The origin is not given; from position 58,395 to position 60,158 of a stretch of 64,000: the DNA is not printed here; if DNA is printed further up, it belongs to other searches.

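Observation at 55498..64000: Candidate RiPP cluster: Tat-signal-like Cys-rich peptide + RRE-rSAM/SPASM maturase + GT4 + ABC transporters + MT, headed by an ECF sigma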

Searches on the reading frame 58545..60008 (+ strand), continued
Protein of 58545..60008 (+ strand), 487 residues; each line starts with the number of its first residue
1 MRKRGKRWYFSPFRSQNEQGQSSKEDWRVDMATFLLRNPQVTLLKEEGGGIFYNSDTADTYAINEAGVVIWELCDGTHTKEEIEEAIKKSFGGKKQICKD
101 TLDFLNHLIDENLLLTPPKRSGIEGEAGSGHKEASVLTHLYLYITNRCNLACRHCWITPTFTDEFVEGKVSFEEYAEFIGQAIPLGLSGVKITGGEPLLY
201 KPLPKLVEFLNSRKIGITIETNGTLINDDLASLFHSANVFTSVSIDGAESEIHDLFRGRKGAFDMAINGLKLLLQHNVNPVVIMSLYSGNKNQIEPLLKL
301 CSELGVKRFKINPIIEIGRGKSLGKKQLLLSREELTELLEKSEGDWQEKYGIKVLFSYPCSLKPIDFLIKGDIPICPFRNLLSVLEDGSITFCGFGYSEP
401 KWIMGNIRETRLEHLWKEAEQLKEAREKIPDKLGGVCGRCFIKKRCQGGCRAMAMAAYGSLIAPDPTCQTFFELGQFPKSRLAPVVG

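Call 48: search_protein_families(library=ncbifam, proteins=[L014:4956-5534:+, L014:7678-7989:+, L014:7986-9086:+, L014:9102-10154:+, L014:10664-11887:+, L014:12050-12358:+, L014:12345-12746:+, L014:12750-13367:+, L014:3150-4373:+, L014:2323-3141:+], max_evalue=0.001)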
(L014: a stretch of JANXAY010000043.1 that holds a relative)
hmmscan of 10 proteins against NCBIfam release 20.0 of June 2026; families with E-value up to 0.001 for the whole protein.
L014:4956-5534:+ (192 aa): 0 families

L014:7678-7989:+ (103 aa): 2 families
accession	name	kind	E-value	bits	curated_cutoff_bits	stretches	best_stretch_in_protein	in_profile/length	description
TIGR04248.1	SCM_PqqD_rel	equivalog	2.4e-06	27.7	100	1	22-94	7-80/84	SynChlorMet cassette protein ScmD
TIGR03859.1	PQQ_PqqD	equivalog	1.9e-05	24.4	46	1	29-89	16-74/81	pyrroloquinoline quinone biosynthesis peptide chaperone PqqD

L014:7986-9086:+ (366 aa): 77 families (the best 25 are shown)
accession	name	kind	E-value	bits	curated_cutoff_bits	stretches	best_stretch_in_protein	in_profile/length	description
TIGR04251.1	SCM_rSAM_ScmF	equivalog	1.5e-84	284.4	400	1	4-351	1-353/353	SynChlorMet cassette radical SAM/SPASM protein ScmF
TIGR04303.1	GeoRSP_rSAM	equivalog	2.1e-39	136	400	1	12-337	10-324/325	GeoRSP system radical SAM/SPASM protein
TIGR04053.2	TIGR04053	equivalog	9.4e-39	133.7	395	2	12-193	13-196/366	TIGR04053 family radical SAM/SPASM domain-containing protein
TIGR04545.1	rSAM_ahbD_hemeb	equivalog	3.6e-38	131.9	500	2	13-193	6-185/339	heme b synthase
NF045574.1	sacti_mat_StsB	exception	5.2e-36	124.5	625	1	4-331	93-407/466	StsB family radical SAM/SPASM domain sactipeptide maturase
TIGR04051.1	rSAM_NirJ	equivalog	5.8e-33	114.3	515.45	2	14-195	9-188/354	heme d1 biosynthesis radical SAM protein NirJ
TIGR04054.1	rSAM_NirJ1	equivalog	1.5e-31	109.4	650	2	12-196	41-223/387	putative heme d1 biosynthesis radical SAM protein NirJ1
TIGR04347.1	pseudo_SAM_Halo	equivalog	1.6e-30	106.7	525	2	13-191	44-220/390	TIGR04347 family pseudo-SAM/SPASM protein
TIGR04055.1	rSAM_NirJ2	equivalog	2e-30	106.4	500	1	13-337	6-322/326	putative heme d1 biosynthesis radical SAM protein NirJ2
TIGR03962.1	mycofact_rSAM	equivalog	4e-30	105.1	265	1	12-338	17-332/339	mycofactocin radical SAM maturase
TIGR04250.1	SCM_rSAM_ScmE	equivalog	3.8e-29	101.7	400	2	11-193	7-189/358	SynChlorMet cassette radical SAM/SPASM protein ScmE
TIGR04546.1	rSAM_ahbC_deAc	equivalog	6.2e-29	101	650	2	12-191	44-221/390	12,18-didecarboxysiroheme deacetylase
NF050035.1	rSAM_WgK_link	exception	6.3e-28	97.8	650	2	10-191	12-192/367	radical SAM/SPASM peptide maturase WgkB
NF012164.0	AlbA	equivalog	8e-26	90.5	850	1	5-192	112-297/442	subtilosin maturase AlbA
TIGR04317.1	W_rSAM_matur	equivalog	5.2e-24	85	380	1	8-316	5-320/349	tungsten cofactor oxidoreductase radical SAM maturase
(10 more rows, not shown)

L014:9102-10154:+ (350 aa): 4 families
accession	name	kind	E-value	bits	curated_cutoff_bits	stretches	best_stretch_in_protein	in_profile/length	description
TIGR03590.1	PseG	equivalog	2.1e-05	24.3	153.55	0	223-285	209-272/280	UDP-2,4-diacetamido-2,4,6-trideoxy-beta-L-altropyranose hydrolase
TIGR00661.1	MJ1255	subfamily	2.2e-05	23.9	195.9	0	11-150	2-159/321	MJ1255/VC2487 family glycosyltransferase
TIGR01133.1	murG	equivalog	0.00019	20.6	250.25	0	202-280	200-281/353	undecaprenyldiphospho-muramoylpentapeptide beta-N-acetylglucosaminyltransferase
TIGR00215.1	lpxB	equivalog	0.00031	19.7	190.25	1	153-279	161-292/382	lipid-A-disaccharide synthase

L014:10664-11887:+ (407 aa): 56 families (the best 25 are shown)
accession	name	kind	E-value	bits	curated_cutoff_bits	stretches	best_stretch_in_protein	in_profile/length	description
TIGR04053.2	TIGR04053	equivalog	1.5e-143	478.5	395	1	17-388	1-366/366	TIGR04053 family radical SAM/SPASM domain-containing protein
TIGR04545.1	rSAM_ahbD_hemeb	equivalog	1.6e-98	330.3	500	1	26-388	2-339/339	heme b synthase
TIGR04055.1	rSAM_NirJ2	equivalog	2.9e-63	214.4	500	2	26-242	2-212/326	putative heme d1 biosynthesis radical SAM protein NirJ2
TIGR04347.1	pseudo_SAM_Halo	equivalog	7.4e-51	173.6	525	2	10-233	25-241/390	TIGR04347 family pseudo-SAM/SPASM protein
TIGR04546.1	rSAM_ahbC_deAc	equivalog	2.8e-49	167.9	650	2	19-209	35-220/390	12,18-didecarboxysiroheme deacetylase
TIGR04051.1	rSAM_NirJ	equivalog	4.8e-49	167.2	515.45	2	25-210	3-184/354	heme d1 biosynthesis radical SAM protein NirJ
TIGR04054.1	rSAM_NirJ1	equivalog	1e-47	162.6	650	2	12-209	25-217/387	putative heme d1 biosynthesis radical SAM protein NirJ1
TIGR03913.1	rad_SAM_trio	equivalog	1.1e-34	119.6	591.75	2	22-229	17-217/477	GDL motif peptide-associated radical SAM/SPASM maturase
NF045574.1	sacti_mat_StsB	exception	1.3e-34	119.9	625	1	24-211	96-278/466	StsB family radical SAM/SPASM domain sactipeptide maturase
TIGR04303.1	GeoRSP_rSAM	equivalog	3.6e-34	118.8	400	2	22-199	3-174/325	GeoRSP system radical SAM/SPASM protein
TIGR03962.1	mycofact_rSAM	equivalog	7.6e-32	110.8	265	2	22-229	10-211/339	mycofactocin radical SAM maturase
TIGR04103.1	rSAM_nif11_3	equivalog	2.2e-30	105.6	725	2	26-230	7-204/412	nif11-class peptide radical SAM maturase 3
TIGR04133.1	rSAM_w_lipo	hypoth_equivalog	3.9e-30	105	425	1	24-235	24-233/350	TIGR04133 family radical SAM/SPASM protein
NF050035.1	rSAM_WgK_link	exception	9.9e-29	100.4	650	2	18-213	3-195/367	radical SAM/SPASM peptide maturase WgkB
TIGR02109.1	PQQ_syn_pqqE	equivalog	1.3e-28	100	381.35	2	21-193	4-173/358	pyrroloquinoline quinone biosynthesis protein PqqE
TIGR04251.1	SCM_rSAM_ScmF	equivalog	2.1e-21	76.7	400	1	29-194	9-174/353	SynChlorMet cassette radical SAM/SPASM protein ScmF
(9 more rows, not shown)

L014:12050-12358:+ (102 aa): 0 families

L014:12345-12746:+ (133 aa): 99 families (the best 25 are shown)
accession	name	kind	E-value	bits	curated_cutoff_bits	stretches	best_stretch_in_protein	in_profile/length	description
TIGR02154.1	PhoB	equivalog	6.4e-28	97.6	296.2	1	6-123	3-120/226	phosphate regulon transcriptional regulator PhoB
NF045944.1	ResRegRpaBCyano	equivalog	1.9e-27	96.2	330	1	9-124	1-113/229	response regulator transcription factor RpaB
NF033120.0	vanR_FM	exception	1.2e-26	93.8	460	1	7-120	5-115/231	vancomycin resistance response regulator transcription factor, VanR-F/VanR-M family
NF007005.1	PRK09468.1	equivalog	2.5e-25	89.3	331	1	5-124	3-120/237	osmolarity response regulator transcription factor OmpR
NF053854.1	RespRegPhoBBctds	equivalog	6.1e-25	87.9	270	1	8-125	1-117/225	two-component system response regulator PhoB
NF040689.1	MtrAB_MtrA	equivalog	2.6e-24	85.8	300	1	8-122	1-112/219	MtrAB system response regulator MtrA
NF007135.0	PRK09581.1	equivalog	5e-24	84.9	474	1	6-118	3-115/457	PleD family two-component system response regulator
NF040534.1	resp_reg_YycF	equivalog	1.7e-23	83.1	340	1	7-121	2-113/231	response regulator YycF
NF008469.0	PRK11361.1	equivalog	9e-22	77.4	714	1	3-123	2-120/461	acetoacetate metabolism transcriptional regulator AtoC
NF045717.1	DVU0259_DivK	exception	2.7e-21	75.9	160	1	6-123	3-116/117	DVU0259 family response regulator domain-containing protein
NF008296.0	PRK11083.1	equivalog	1.2e-20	73.9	273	1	5-123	3-118/228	two-component system response regulator CreB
TIGR01818.1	ntrC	equivalog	1.3e-20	73.6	558.6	1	8-129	1-120/463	nitrogen regulation protein NR(I)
NF008199.0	PRK10955.1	equivalog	3.8e-20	72.8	341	1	6-123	2-115/232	envelope stress response regulator transcription factor CpxR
NF041733.1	resp_reg_CseB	equivalog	9.3e-20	71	350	1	7-120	2-112/228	two-component system response regulator CseB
NF033117.2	vanR_ACDEGLN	exception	1.3e-19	70.7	350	1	8-120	1-110/226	VanR-ABDEGLN family response regulator transcription factor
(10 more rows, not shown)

L014:12750-13367:+ (205 aa): 3 families
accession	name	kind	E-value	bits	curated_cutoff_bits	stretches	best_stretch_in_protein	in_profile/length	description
TIGR01259.1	comE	subfamily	3.2e-25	88.5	152.35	1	73-205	1-120/120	comEA protein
TIGR00426.1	TIGR00426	subfamily_domain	5.7e-17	61.5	53.1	1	143-201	6-65/69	competence protein ComEA helix-hairpin-helix repeat region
NF045978.1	ComEA_MAG0490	equivalog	2.2e-15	56.8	98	1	45-200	32-157/162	MAG0490 family ComEA-like DNA-binding protein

L014:3150-4373:+ (407 aa): 14 families
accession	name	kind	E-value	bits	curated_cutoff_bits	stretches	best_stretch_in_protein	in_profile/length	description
NF007148.0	PRK09585.3-2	equivalog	7.7e-143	475.8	387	1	16-407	4-385/386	anhydro-N-acetylmuramic acid kinase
NF007151.0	PRK09585.3-6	equivalog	2.5e-141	471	599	1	13-405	5-395/396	anhydro-N-acetylmuramic acid kinase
NF007142.0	PRK09585.2-1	equivalog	1.9e-126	422.1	435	1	20-406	3-381/384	anhydro-N-acetylmuramic acid kinase AnmK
NF007143.0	PRK09585.2-2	equivalog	1.9e-114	382.4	533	1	23-405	3-379/382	anhydro-N-acetylmuramic acid kinase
NF007139.0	PRK09585.1-3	equivalog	6e-108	361.2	367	1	20-405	3-368/370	anhydro-N-acetylmuramic acid kinase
NF007146.0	PRK09585.2-6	equivalog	1e-103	347.1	440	1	23-405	3-366/391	anhydro-N-acetylmuramic acid kinase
NF007149.0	PRK09585.3-4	equivalog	3.6e-93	312.5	616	1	14-406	10-397/399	anhydro-N-acetylmuramic acid kinase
NF007138.0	PRK09585.1-1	equivalog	7.1e-92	308.4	588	1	22-404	5-364/370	anhydro-N-acetylmuramic acid kinase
NF007145.0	PRK09585.2-5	equivalog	5.2e-91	305.8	514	1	23-404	3-375/379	anhydro-N-acetylmuramic acid kinase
NF007150.0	PRK09585.3-5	equivalog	2.1e-87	293.6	585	1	23-407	5-385/393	anhydro-N-acetylmuramic acid kinase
NF007141.0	PRK09585.1-5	equivalog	6.1e-82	275.4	352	1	21-404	4-364/370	anhydro-N-acetylmuramic acid kinase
NF007140.0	PRK09585.1-4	equivalog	1.3e-67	228.6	605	1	21-404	14-379/382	anhydro-N-acetylmuramic acid kinase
NF007147.0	PRK09585.3-1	equivalog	1e-61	209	822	1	24-404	4-361/393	anhydro-N-acetylmuramic acid kinase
NF007144.0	PRK09585.2-3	equivalog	1.4e-55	188.9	436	1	22-404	7-355/358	anhydro-N-acetylmuramic acid kinase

L014:2323-3141:+ (272 aa): 0 families

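Call 57: search_solved_structures(query=window:58635-60008:+, max_evalue=0.00001)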
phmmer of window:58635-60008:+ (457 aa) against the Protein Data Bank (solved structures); distinct sequences matched with E-value up to 0.00001: 11.
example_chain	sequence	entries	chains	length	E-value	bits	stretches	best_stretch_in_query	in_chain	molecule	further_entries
6efn_A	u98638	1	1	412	2.1e-22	82.8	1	110-322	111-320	Sporulation killing factor maturation protein SkfB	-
7vob_C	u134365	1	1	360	8.2e-16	61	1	97-283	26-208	Cytosylglucuronate decarboxylase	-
7voc_C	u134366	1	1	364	8.4e-16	61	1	97-283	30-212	Cytosylglucuronate decarboxylase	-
4k37_A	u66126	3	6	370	9e-13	51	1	115-453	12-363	Anaerobic sulfatase-maturating enzyme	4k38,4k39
4k36_A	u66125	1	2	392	1.1e-12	50.7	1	115-453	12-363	Anaerobic sulfatase-maturating enzyme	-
2fb2_A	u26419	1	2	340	9.7e-12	47.6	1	108-388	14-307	Molybdenum cofactor biosynthesis protein A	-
1tv7_A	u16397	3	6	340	1.7e-11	46.8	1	108-325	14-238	Molybdenum cofactor biosynthesis protein A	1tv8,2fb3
5wgg_A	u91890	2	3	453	4.2e-09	38.9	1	102-424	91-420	Radical SAM domain protein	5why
9gm3_A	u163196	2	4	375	2e-07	33.4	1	107-240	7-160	ChlB radical SAM domain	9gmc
6c8v_A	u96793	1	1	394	1.6e-06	30.4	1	110-439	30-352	Coenzyme PQQ synthesis protein E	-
5v1q_A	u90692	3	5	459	5.1e-06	28.8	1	104-423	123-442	Radical SAM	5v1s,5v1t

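Call 73: search_protein_families(library=ncbifam, proteins=[L090:2094-3905:-, L090:4335-5582:+, L090:5725-6021:+, L090:6078-7178:+, L090:7331-7612:+, L090:7911-8864:+, L090:8861-9490:+, L090:549-1937:-], max_evalue=0.00001)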
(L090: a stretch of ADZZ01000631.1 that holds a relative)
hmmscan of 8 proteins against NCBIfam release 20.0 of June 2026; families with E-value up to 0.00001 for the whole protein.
L090:2094-3905:- (603 aa): 182 families (the best 25 are shown)
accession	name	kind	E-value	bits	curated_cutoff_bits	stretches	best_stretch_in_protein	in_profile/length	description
TIGR02204.1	MsbA_rel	hypoth_equivalog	1.2e-103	347.7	780.4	1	55-593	6-548/576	ABC transporter, permease/ATP-binding protein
TIGR02203.1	MsbA_lipidA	equivalog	1.4e-99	334.1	602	1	87-593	34-542/572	lipid A export permease/ATP-binding protein MsbA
TIGR00958.1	3a01208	subfamily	9.8e-96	321.6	874.6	1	20-593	120-687/711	antigen peptide transporter 2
TIGR01846.1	type_I_sec_HlyB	subfamily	1.7e-88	297.6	725.55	1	52-593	124-665/694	type I secretion system permease/ATPase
TIGR03797.1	NHLM_micro_ABC2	equivalog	1.7e-87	294.6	709.4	1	65-593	135-658/686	NHLP bacteriocin export ABC transporter permease/ATPase subunit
NF010178.0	PRK13657.1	equivalog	2.7e-87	293.6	733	1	81-593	33-543/588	glucan ABC transporter ATP-binding protein/ permease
TIGR03375.1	type_I_sec_LssB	subfamily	9.5e-84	282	693.1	1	121-593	203-675/696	type I secretion system permease/ATPase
TIGR03796.1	NHLM_micro_ABC1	equivalog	2.8e-83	280.4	853.3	1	78-593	162-685/710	NHLP family bacteriocin export ABC transporter peptidase/permease/ATPase subunit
NF045513.1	HepA_fam_ABC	equivalog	1.3e-82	278.2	725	1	109-593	97-582/610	heterocyst formation ABC transporter subunit HepA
TIGR01193.1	bacteriocin_ABC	subfamily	9.1e-82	275.7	523.85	1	47-593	133-682/708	peptide cleavage/export ABC transporter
TIGR02857.1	CydD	equivalog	2.7e-80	270.8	435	2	352-592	289-529/529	thiol reductant ABC exporter subunit CydD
NF008381.0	PRK11176.1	equivalog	2.8e-78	263.8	867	1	91-593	49-552/582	lipid A ABC transporter ATP-binding protein/permease MsbA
NF052233.1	CphA_assoc_ABC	equivalog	3.8e-78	263.6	880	1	83-593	200-716/766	cyanophycin metabolism-associated ABC transporter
NF008055.0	PRK10789.1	equivalog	2.8e-68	230.8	845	1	65-593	14-544/590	SmdA family multidrug ABC transporter permease/ATP-binding protein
TIGR01192.1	chvA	subfamily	1.1e-66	225.7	585.4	1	80-593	32-543/585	glucan export ABC transporter ATP-binding protein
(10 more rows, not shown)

L090:4335-5582:+ (415 aa): 66 families (the best 25 are shown)
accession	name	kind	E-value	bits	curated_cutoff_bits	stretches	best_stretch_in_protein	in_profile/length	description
TIGR04251.1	SCM_rSAM_ScmF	equivalog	8.5e-178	591.1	400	1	56-407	1-352/353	SynChlorMet cassette radical SAM/SPASM protein ScmF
TIGR04545.1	rSAM_ahbD_hemeb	equivalog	1.3e-41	143.2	500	1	64-394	5-335/339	heme b synthase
TIGR04055.1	rSAM_NirJ2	equivalog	9.5e-37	127.2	500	1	65-392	6-320/326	putative heme d1 biosynthesis radical SAM protein NirJ2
TIGR04053.2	TIGR04053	equivalog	2.5e-32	112.6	395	1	62-277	11-221/366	TIGR04053 family radical SAM/SPASM domain-containing protein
TIGR04054.1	rSAM_NirJ1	equivalog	1.5e-31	109.4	650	1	63-248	40-221/387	putative heme d1 biosynthesis radical SAM protein NirJ1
TIGR03962.1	mycofact_rSAM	equivalog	3e-29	102.3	265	1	62-399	15-336/339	mycofactocin radical SAM maturase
TIGR04347.1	pseudo_SAM_Halo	equivalog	9.6e-29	100.8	525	1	46-244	27-219/390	TIGR04347 family pseudo-SAM/SPASM protein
TIGR04303.1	GeoRSP_rSAM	equivalog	1.8e-28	100.1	400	1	65-394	11-324/325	GeoRSP system radical SAM/SPASM protein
TIGR04317.1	W_rSAM_matur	equivalog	1.3e-27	96.8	380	1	58-241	3-188/349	tungsten cofactor oxidoreductase radical SAM maturase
TIGR04051.1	rSAM_NirJ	equivalog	2e-27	96.1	515.45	1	64-235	7-174/354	heme d1 biosynthesis radical SAM protein NirJ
TIGR04250.1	SCM_rSAM_ScmE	equivalog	2.5e-26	92.4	400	1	65-382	9-333/358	SynChlorMet cassette radical SAM/SPASM protein ScmE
TIGR04546.1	rSAM_ahbC_deAc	equivalog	1.9e-25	89.5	650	1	63-248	43-224/390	12,18-didecarboxysiroheme deacetylase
NF050035.1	rSAM_WgK_link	exception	9e-25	87.4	650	1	64-243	14-190/367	radical SAM/SPASM peptide maturase WgkB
NF012164.0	AlbA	equivalog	1.6e-23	82.9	850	1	54-244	107-295/442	subtilosin maturase AlbA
TIGR02668.1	moaA_archaeal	equivalog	3.9e-23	81.9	325.25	1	57-243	8-192/303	GTP 3',8-cyclase MoaA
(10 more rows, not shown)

L090:5725-6021:+ (98 aa): 1 family
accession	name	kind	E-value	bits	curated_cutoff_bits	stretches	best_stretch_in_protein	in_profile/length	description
TIGR04248.1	SCM_PqqD_rel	equivalog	4.4e-35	119.7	100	1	11-94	1-84/84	SynChlorMet cassette protein ScmD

L090:6078-7178:+ (366 aa): 75 families (the best 25 are shown)
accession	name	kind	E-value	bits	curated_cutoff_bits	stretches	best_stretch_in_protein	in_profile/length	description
TIGR04250.1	SCM_rSAM_ScmE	equivalog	1.2e-175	583.6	400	1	6-363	1-358/358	SynChlorMet cassette radical SAM/SPASM protein ScmE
NF050035.1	rSAM_WgK_link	exception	1.1e-37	129.9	650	1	3-181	4-181/367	radical SAM/SPASM peptide maturase WgkB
TIGR04303.1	GeoRSP_rSAM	equivalog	9.9e-35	120.6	400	1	7-349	4-323/325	GeoRSP system radical SAM/SPASM protein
TIGR04051.1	rSAM_NirJ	equivalog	1.2e-34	119.8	515.45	1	14-348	8-344/354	heme d1 biosynthesis radical SAM protein NirJ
TIGR04347.1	pseudo_SAM_Halo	equivalog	3.5e-34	118.7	525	1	13-216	43-243/390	TIGR04347 family pseudo-SAM/SPASM protein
TIGR04054.1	rSAM_NirJ1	equivalog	4.4e-32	111.2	650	1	13-348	41-378/387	putative heme d1 biosynthesis radical SAM protein NirJ1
TIGR04340.1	rSAM_ACGX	hypoth_equivalog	2.9e-29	102.4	400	1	12-349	7-336/341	radical SAM/SPASM domain protein, ACGX system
TIGR04545.1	rSAM_ahbD_hemeb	equivalog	4.9e-29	101.8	500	1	11-342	3-327/339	heme b synthase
TIGR04251.1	SCM_rSAM_ScmF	equivalog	7.5e-29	101.2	400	1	14-335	10-324/353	SynChlorMet cassette radical SAM/SPASM protein ScmF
TIGR04546.1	rSAM_ahbC_deAc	equivalog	1.5e-28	99.7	650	1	13-350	44-383/390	12,18-didecarboxysiroheme deacetylase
TIGR02109.1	PQQ_syn_pqqE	equivalog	4.9e-28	98.1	381.35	1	4-219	3-217/358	pyrroloquinoline quinone biosynthesis protein PqqE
TIGR03962.1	mycofact_rSAM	equivalog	5e-28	98.2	265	1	4-169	8-172/339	mycofactocin radical SAM maturase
TIGR04053.2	TIGR04053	equivalog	1.6e-27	96.7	395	1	4-228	4-227/366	TIGR04053 family radical SAM/SPASM domain-containing protein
NF047865.1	rSAM_PapB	equivalog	1.8e-27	96.4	340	1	12-346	7-330/330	PapB family radical SAM/SPASM ranthipeptide maturase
NF045574.1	sacti_mat_StsB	exception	2.1e-27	96.1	625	1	13-170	101-256/466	StsB family radical SAM/SPASM domain sactipeptide maturase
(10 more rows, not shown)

L090:7331-7612:+ (93 aa): 1 family
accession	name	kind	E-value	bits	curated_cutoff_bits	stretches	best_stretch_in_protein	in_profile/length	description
TIGR04252.1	SCM_precur_ScmA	equivalog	2.8e-19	69.1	35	1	35-82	1-49/49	SynChlorMet cassette protein ScmA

L090:7911-8864:+ (317 aa): 2 families
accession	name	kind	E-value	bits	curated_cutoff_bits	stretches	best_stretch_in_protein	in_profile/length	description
TIGR04249.1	SCM_chp_ScmC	equivalog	2.5e-79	266.6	125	1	22-315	1-291/292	SynChlorMet cassette protein ScmC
TIGR04352.1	HprK_rel_A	equivalog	5.5e-07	29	200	1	146-203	92-150/280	HprK-related kinase A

L090:8861-9490:+ (209 aa): 4 families
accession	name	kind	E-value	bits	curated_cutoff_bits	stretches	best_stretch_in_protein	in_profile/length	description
TIGR02228.1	sigpep_I_arch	equivalog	3e-16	59.7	51.85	1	9-95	30-120/158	signal peptidase I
NF046067.1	SigPepSipWBacil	equivalog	2.2e-08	33.9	190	1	19-92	47-124/189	signal peptidase I SipW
TIGR02754.1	sod_Ni_protease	equivalog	9.5e-07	29.2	63.25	1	16-77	4-68/90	nickel-type superoxide dismutase maturation protease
TIGR02227.1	sigpep_I_bact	equivalog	1.2e-06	28.4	47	1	15-87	25-99/162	signal peptidase I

L090:549-1937:- (462 aa): 2 families
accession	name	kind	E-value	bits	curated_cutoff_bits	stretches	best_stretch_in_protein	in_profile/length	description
NF045487.1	ASRP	equivalog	2.6e-06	26.3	300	0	176-369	96-268/593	archaea-specific SMC-related protein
NF007699.1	PRK10381.1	equivalog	4.2e-06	25.9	300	0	11-105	18-113/368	LPS O-antigen length regulator Wzz(fepE)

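Call 93: search_protein_families(library=pfam, proteins=[L003:5693-6745:+, L006:6768-7889:+], max_evalue=0.001)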
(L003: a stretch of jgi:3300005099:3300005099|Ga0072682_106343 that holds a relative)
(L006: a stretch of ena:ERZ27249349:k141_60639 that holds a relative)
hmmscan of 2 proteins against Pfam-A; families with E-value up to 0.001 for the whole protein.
L003:5693-6745:+ (350 aa): 1 family
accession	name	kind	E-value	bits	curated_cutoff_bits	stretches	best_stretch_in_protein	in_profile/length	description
PF01208.23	URO-D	-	1.3e-20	74.2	23.9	1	144-337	159-345/346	Uroporphyrinogen decarboxylase (URO-D)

L006:6768-7889:+ (373 aa): 1 family
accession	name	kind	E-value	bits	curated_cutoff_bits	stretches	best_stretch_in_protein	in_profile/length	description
PF01208.23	URO-D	-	5.3e-24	85.3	23.9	1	174-367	151-345/346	Uroporphyrinogen decarboxylase (URO-D)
